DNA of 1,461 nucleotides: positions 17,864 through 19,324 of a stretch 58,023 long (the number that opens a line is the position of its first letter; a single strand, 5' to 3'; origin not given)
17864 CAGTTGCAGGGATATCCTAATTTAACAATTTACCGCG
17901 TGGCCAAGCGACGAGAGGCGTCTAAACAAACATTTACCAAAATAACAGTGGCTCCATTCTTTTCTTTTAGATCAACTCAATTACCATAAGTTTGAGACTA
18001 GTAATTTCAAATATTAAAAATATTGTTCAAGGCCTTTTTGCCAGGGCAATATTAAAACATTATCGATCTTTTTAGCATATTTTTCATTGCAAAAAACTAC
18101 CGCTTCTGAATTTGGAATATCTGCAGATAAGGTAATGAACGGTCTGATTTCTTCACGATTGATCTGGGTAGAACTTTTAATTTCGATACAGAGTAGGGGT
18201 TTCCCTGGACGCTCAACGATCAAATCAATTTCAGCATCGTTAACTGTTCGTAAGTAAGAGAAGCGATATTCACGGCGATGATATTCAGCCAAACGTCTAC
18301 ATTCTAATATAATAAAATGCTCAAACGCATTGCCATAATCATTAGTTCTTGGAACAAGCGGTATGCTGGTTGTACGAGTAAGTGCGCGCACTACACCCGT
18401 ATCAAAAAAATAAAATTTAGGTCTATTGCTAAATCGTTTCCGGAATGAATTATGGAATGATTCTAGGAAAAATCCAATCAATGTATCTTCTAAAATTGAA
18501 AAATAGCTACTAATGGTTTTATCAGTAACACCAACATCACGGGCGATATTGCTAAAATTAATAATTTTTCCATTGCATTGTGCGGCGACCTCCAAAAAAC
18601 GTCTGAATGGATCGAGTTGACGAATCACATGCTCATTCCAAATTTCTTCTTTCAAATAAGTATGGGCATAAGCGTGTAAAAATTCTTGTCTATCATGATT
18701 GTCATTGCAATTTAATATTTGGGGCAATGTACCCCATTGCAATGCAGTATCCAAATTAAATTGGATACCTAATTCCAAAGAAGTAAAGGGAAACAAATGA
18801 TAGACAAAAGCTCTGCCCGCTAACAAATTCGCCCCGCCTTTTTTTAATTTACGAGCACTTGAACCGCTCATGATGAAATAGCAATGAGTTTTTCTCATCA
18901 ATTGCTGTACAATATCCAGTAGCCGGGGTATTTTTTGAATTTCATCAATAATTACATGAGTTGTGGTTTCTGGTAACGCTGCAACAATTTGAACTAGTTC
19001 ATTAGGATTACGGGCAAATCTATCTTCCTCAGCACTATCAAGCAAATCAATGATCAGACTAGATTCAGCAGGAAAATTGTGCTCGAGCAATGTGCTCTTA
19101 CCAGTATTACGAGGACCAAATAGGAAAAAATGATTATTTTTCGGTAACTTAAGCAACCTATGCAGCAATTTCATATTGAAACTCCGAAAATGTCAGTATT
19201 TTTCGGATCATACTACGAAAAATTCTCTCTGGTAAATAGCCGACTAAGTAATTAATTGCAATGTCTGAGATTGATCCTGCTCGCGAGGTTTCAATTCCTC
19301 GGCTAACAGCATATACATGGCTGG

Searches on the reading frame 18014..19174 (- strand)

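Call 44: search_protein_families(library=ncbifam, proteins=[window:18014-19174:-], max_evalue=1e-10)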
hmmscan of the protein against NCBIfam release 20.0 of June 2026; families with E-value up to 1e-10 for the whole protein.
window:18014-19174:- (386 aa): 0 families

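Call 95: search_protein_families(library=pfam, proteins=[window:18014-19174:-], max_evalue=0.001)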
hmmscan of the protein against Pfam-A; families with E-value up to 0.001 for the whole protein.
window:18014-19174:- (386 aa): 2 families
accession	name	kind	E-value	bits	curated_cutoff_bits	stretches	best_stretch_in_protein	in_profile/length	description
PF13635.12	DUF4143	-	3.6e-34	118.2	28.1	1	182-335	8-160/160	Domain of unknown function (DUF4143)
PF13173.12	AAA_14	-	3.1e-22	79.4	27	1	14-134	3-127/129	AAA domain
